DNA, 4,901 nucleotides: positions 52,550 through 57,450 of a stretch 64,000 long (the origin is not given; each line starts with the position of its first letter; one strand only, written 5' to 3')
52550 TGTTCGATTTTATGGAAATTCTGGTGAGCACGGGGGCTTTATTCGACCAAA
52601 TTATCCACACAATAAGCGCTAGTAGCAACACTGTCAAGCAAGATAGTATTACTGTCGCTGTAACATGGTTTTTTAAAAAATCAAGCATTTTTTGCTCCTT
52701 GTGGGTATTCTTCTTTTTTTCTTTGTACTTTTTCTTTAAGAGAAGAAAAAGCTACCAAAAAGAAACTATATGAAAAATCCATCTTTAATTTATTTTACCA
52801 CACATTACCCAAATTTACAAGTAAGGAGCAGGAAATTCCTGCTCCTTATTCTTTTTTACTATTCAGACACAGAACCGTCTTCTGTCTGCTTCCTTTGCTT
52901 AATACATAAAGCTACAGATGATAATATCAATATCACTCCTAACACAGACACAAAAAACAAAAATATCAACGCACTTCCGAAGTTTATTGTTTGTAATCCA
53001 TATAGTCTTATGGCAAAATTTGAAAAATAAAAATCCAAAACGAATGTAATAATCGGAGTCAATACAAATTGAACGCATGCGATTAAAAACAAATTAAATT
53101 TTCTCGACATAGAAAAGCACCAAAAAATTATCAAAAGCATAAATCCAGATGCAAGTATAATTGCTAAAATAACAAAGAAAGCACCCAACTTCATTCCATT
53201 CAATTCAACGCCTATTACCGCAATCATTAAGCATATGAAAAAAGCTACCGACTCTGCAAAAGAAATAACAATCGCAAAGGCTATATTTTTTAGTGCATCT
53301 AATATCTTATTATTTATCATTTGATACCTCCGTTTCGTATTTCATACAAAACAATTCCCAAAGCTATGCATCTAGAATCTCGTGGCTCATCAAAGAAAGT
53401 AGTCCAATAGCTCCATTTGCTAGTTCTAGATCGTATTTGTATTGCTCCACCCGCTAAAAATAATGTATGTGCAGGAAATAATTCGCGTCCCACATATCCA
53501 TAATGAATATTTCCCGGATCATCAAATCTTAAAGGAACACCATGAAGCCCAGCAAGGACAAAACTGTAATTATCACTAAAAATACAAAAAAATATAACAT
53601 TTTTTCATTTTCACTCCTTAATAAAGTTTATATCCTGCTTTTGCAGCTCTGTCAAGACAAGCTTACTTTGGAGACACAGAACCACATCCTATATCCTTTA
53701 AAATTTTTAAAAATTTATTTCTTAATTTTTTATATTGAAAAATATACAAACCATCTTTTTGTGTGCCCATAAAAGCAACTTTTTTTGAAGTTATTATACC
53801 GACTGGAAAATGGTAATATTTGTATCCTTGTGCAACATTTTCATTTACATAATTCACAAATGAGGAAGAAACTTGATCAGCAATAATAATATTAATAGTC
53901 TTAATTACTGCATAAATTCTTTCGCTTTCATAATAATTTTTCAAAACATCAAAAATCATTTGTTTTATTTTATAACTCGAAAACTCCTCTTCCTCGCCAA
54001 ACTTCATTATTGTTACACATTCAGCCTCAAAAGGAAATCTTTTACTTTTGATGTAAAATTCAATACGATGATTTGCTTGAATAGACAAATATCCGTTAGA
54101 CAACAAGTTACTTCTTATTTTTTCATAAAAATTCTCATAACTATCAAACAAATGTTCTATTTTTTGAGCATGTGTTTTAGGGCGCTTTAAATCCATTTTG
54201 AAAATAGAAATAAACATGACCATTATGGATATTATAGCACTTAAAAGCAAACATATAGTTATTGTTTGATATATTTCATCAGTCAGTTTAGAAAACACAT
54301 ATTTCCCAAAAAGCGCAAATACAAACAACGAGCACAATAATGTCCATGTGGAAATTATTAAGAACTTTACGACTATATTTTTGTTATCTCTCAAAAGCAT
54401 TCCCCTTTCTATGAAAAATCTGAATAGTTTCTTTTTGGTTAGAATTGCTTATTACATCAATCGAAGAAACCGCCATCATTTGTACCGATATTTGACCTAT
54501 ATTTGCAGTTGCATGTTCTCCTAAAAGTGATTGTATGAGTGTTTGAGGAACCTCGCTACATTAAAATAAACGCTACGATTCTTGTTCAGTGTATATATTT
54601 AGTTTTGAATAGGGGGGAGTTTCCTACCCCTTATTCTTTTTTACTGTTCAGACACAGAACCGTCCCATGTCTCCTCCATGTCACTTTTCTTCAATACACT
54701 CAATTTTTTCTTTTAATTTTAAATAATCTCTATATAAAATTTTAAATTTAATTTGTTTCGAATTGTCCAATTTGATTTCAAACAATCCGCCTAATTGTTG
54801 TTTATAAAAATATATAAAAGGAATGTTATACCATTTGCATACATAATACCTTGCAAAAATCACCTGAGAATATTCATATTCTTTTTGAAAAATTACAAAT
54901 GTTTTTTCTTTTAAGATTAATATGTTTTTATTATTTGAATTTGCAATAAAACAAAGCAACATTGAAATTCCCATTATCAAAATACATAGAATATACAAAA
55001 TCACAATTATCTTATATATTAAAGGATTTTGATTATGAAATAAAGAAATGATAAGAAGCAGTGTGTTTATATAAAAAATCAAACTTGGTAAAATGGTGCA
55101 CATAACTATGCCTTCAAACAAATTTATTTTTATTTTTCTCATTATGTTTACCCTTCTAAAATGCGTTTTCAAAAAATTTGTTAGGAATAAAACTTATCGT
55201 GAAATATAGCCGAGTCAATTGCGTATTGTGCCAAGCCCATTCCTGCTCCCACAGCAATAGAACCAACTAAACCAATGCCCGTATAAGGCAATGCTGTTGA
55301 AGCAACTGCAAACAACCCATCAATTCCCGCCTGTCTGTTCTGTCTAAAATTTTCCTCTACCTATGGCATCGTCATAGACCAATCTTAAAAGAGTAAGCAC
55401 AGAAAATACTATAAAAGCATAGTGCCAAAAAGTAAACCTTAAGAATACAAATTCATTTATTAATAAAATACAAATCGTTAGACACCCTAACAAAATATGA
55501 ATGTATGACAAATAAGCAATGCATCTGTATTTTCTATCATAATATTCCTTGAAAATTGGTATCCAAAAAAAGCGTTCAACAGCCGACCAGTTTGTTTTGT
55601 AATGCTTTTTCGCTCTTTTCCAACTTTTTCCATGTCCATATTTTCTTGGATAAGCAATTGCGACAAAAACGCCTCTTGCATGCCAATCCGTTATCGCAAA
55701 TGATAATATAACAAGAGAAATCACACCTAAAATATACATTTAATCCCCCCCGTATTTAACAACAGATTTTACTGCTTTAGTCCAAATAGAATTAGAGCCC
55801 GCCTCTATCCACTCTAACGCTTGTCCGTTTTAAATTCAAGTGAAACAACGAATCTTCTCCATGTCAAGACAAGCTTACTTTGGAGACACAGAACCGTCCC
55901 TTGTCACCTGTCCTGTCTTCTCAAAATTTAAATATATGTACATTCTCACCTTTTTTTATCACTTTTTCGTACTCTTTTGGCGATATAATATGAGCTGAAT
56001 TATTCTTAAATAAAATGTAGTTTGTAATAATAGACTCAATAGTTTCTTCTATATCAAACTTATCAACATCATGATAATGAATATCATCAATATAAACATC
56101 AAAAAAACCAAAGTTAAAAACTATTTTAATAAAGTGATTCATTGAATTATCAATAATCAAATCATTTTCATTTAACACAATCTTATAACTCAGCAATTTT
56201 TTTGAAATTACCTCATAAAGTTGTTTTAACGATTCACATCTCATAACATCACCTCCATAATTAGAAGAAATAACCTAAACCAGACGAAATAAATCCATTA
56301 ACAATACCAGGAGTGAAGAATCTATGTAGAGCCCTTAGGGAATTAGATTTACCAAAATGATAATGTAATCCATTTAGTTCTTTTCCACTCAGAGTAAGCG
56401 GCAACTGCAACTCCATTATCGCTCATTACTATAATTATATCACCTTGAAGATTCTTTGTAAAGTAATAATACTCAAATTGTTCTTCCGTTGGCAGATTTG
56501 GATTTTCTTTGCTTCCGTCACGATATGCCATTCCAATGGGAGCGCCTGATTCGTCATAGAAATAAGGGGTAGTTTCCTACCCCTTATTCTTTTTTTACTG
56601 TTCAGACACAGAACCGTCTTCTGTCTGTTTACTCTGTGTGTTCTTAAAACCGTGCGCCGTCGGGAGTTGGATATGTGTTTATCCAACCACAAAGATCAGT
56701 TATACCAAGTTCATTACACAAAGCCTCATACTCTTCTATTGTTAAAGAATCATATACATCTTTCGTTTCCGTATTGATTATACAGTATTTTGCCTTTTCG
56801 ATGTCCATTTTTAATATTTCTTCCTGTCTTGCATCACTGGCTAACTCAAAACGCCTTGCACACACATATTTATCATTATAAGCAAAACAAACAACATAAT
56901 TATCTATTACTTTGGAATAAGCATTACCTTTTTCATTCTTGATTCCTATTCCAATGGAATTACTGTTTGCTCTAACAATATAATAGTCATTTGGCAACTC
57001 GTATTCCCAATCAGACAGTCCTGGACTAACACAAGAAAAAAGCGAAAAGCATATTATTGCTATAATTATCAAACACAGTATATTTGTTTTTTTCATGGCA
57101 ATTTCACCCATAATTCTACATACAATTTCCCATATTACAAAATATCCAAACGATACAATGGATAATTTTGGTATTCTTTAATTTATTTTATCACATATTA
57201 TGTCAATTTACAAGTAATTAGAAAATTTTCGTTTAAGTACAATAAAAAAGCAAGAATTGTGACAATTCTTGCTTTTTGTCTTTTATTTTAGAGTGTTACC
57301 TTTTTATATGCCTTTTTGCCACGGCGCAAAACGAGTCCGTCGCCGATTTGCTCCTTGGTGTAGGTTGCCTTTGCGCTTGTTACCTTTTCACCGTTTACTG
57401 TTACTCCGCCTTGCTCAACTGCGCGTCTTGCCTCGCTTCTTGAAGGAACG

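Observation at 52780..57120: AT-rich island of degenerate orphan toxin-CT/immunity cassettes between the metallophosphoesterase gene and tyrS, with no full-length parent toxin gene in view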

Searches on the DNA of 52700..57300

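Call 83: search_rna_families(source=window, start=52700, end=57300, threshold=evalue, max_evalue=1)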
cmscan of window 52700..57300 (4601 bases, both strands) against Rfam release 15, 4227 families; matches with E-value up to 1: 3.
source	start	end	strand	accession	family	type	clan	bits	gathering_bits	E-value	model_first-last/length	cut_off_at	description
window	52820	52854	+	RF04343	Plastid-psbA-2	Cis-reg;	CL00153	29.7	55.8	0.0094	1-60/60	no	Plastid-psbA-2 3UTR RNA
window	56560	56624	-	RF02057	STnc40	Gene; sRNA;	-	29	45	0.043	1-70/70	no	Salmonella enterica sRNA STnc40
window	52816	52850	-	RF04343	Plastid-psbA-2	Cis-reg;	CL00153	26.4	55.8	0.07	1-60/60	no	Plastid-psbA-2 3UTR RNA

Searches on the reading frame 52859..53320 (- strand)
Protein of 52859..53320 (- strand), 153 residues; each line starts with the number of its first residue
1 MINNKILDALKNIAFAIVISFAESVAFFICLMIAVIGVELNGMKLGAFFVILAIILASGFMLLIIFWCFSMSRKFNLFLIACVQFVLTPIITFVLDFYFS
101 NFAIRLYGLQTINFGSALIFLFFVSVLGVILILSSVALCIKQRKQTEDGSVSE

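Call 9: search_protein_families(library=pfam, max_evalue=1, proteins=[window:52859-53320:-])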
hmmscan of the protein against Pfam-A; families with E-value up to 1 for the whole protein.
window:52859-53320:- (153 aa): 0 families

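Call 10: search_protein_families(library=ncbifam, max_evalue=1, proteins=[window:52859-53320:-])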
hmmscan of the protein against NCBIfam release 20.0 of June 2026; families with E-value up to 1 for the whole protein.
window:52859-53320:- (153 aa): 1 family
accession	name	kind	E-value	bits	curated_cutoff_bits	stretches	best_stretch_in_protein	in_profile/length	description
NF058603.1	SCO2097_fam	equivalog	0.37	11.1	110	1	104-148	48-91/129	SCO2097 family morphological protein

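Call 11: find_encoding_contigs(protein=window:52859-53320:-, flank=10000, max_places=10)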
Protein window:52859-53320:- (153 aa): 9 contigs read that carry it; 7 places shown.
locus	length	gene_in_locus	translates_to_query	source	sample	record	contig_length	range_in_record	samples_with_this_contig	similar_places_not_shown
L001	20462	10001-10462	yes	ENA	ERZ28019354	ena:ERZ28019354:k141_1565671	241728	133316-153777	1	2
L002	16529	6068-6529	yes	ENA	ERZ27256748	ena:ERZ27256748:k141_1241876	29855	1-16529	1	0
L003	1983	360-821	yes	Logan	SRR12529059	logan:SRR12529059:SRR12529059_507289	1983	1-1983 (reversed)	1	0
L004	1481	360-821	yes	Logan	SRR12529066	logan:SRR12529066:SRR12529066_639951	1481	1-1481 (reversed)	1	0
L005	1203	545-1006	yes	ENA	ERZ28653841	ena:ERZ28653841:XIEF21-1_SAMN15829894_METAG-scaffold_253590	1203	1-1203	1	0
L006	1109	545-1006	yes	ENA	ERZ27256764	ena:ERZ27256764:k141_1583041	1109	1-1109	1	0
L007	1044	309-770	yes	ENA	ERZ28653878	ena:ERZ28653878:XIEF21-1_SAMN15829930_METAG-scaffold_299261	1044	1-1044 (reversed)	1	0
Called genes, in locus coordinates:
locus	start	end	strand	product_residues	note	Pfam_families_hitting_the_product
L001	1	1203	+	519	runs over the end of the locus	-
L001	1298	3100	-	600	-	PF17297:PEPCK_N, PF00821:PEPCK_GTP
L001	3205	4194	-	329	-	PF03629:SASA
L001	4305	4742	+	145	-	-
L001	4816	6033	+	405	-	PF00579:tRNA-synt_1b, PF22421:SYY_C-terminal, PF01479:S4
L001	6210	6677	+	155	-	PF13162:DUF3997 (weak)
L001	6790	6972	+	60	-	-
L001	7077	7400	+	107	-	-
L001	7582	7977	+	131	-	-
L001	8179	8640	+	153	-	-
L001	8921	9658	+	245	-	-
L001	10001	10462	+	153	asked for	-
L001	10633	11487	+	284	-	PF00149:Metallophos, PF12850:Metallophos_2 (weak)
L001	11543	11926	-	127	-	PF16320:Ribosomal_L12_N, PF00542:Ribosomal_L12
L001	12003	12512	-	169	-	PF00466:Ribosomal_L10, PF27436:RL10_C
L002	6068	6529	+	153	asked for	-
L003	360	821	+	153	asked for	-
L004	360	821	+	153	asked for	-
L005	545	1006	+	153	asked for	-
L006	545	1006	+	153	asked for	-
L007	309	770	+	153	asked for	-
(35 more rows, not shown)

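Call 86: search_protein_families(library=padloc, max_evalue=0.01, proteins=[window:52859-53320:-])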
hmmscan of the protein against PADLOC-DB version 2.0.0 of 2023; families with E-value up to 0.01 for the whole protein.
window:52859-53320:- (153 aa): 0 families

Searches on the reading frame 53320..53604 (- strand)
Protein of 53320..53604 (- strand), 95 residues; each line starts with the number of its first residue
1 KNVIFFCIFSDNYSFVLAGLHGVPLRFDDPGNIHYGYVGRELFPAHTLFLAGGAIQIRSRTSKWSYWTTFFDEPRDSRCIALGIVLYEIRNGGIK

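Call 9: search_protein_families(library=pfam, max_evalue=1, proteins=[window:53320-53604:-])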
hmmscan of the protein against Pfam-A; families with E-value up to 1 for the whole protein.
seq(95 aa): 1 family
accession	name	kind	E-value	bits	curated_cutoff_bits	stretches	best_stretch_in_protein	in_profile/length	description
PF15607.11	Ntox44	-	4.5e-11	43.5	24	1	24-88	40-103/104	Bacterial toxin 44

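Call 29: find_homologous_proteins(query=window:53320-53565:-, max_evalue=0.001)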
Query seq(82 aa) (82 aa): 1 proteins with E <= 0.001 among 1 candidates.
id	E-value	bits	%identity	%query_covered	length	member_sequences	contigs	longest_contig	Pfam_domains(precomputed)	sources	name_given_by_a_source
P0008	2.3e-31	125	98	71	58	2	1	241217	-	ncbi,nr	ncbi:MAG: hypothetical protein IJF11_04640 [Clostridia bacterium]|nr:hypothetical protein [Clostridi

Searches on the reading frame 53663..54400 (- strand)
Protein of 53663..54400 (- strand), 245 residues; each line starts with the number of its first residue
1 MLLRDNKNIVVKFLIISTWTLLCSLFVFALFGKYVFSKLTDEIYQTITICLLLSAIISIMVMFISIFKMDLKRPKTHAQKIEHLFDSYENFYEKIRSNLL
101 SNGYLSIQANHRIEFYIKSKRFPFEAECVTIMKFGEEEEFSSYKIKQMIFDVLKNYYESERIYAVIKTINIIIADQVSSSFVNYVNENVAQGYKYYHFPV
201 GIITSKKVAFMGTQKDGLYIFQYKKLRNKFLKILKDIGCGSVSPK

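Call 9: search_protein_families(library=pfam, max_evalue=1, proteins=[window:53663-54400:-])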
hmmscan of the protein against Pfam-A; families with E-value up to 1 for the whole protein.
window:53663-54400:- (245 aa): 3 families
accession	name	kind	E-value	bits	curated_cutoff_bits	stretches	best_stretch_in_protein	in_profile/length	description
PF12437.13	GSIII_N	-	0.033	14.3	25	1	140-223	10-92/160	Glutamine synthetase type III N terminal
PF00873.25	ACR_tran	-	0.081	11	28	1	11-102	431-526/1021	AcrB/AcrD/AcrF family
PF20990.2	DUF2207_C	-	0.099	12.8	33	1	3-74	127-192/247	Predicted membrane protein (DUF2207) C-terminal domain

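Call 10: search_protein_families(library=ncbifam, max_evalue=1, proteins=[window:53663-54400:-])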
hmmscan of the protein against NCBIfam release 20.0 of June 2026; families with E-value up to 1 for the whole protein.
window:53663-54400:- (245 aa): 2 families
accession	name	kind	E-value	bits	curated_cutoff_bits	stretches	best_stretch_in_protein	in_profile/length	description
NF033632.1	SLATT_4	domain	0.011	15.6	55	1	29-99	39-104/154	SLATT domain-containing protein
NF007798.0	PRK10503.1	equivalog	0.078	10.5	1584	1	12-107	441-540/1040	MdtB/MuxB family multidrug efflux RND transporter permease subunit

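Call 86: search_protein_families(library=padloc, max_evalue=0.01, proteins=[window:53663-54400:-])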
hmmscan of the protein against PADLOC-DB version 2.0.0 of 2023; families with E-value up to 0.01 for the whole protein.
window:53663-54400:- (245 aa): 0 families

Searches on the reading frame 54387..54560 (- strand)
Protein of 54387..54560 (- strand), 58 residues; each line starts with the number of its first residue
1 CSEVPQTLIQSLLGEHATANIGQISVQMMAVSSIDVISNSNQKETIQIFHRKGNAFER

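Call 10: search_protein_families(library=ncbifam, max_evalue=1, proteins=[window:54387-54560:-])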
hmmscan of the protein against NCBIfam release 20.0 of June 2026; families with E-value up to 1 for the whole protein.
seq(58 aa): 0 families

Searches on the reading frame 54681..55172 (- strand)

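Call 9: search_protein_families(library=pfam, max_evalue=1, proteins=[window:54681-55172:-])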
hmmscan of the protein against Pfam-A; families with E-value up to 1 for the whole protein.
window:54681-55172:- (163 aa): 1 family
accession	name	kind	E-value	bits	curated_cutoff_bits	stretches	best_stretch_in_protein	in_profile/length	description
PF11289.13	bCoV_viroporin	-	0.42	10.5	27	1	9-101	64-156/273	Betacoronavirus viroporin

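Call 10: search_protein_families(library=ncbifam, max_evalue=1, proteins=[window:54681-55172:-])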
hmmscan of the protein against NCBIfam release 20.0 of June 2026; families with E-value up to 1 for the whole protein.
window:54681-55172:- (163 aa): 0 families

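Call 86: search_protein_families(library=padloc, max_evalue=0.01, proteins=[window:54681-55172:-])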
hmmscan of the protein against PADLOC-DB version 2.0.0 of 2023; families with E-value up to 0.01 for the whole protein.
window:54681-55172:- (163 aa): 0 families

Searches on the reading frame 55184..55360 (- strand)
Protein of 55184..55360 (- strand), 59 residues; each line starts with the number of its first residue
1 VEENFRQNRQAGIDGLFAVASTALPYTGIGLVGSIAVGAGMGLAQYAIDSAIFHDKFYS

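Call 9: search_protein_families(library=pfam, max_evalue=1, proteins=[window:55184-55360:-])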
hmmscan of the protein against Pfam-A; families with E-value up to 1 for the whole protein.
seq(59 aa): 0 families

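Call 10: search_protein_families(library=ncbifam, max_evalue=1, proteins=[window:55184-55360:-])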
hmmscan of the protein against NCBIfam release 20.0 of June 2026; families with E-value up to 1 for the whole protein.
seq(59 aa): 1 family
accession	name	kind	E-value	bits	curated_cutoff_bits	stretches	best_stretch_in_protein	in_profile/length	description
NF004525.0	PRK05870.1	equivalog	0.0069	16.3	285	1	6-49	78-118/249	enoyl-CoA hydratase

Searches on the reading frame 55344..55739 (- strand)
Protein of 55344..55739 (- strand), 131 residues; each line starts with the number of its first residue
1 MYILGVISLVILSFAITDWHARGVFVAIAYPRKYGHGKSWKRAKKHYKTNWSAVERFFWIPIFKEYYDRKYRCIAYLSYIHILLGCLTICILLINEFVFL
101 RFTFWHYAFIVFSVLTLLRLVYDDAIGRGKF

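Call 9: search_protein_families(library=pfam, max_evalue=1, proteins=[window:55344-55739:-])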
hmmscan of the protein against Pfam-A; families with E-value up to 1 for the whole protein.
window:55344-55739:- (131 aa): 0 families

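Call 10: search_protein_families(library=ncbifam, max_evalue=1, proteins=[window:55344-55739:-])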
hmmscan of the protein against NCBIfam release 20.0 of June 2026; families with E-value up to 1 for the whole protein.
window:55344-55739:- (131 aa): 0 families

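Call 28: find_encoding_contigs(protein=window:55344-55739:-, flank=10000, max_places=10)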
Protein window:55344-55739:- (131 aa): 5 contigs read that carry it; 2 places shown.
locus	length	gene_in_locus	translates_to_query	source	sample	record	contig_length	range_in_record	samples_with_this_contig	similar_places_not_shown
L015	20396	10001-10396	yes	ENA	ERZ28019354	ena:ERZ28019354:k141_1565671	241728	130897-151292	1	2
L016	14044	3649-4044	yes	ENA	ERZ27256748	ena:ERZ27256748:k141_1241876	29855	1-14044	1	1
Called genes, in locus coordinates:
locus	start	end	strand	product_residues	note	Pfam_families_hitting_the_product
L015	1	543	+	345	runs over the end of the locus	PF00528:BPD_transp_1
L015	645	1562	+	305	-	PF01120:Alpha_L_fucos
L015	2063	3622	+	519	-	-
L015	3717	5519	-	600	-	PF17297:PEPCK_N, PF00821:PEPCK_GTP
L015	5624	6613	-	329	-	PF03629:SASA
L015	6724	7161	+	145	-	-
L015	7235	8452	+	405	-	PF00579:tRNA-synt_1b, PF22421:SYY_C-terminal, PF01479:S4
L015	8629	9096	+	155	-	PF13162:DUF3997 (weak)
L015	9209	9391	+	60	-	-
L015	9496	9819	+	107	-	-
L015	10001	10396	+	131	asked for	-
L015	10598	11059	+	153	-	-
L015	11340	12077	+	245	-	-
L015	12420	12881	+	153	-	-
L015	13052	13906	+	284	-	PF00149:Metallophos, PF12850:Metallophos_2 (weak)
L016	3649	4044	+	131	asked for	-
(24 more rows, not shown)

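Call 86: search_protein_families(library=padloc, max_evalue=0.01, proteins=[window:55344-55739:-])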
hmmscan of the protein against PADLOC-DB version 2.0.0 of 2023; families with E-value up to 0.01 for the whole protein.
window:55344-55739:- (131 aa): 0 families
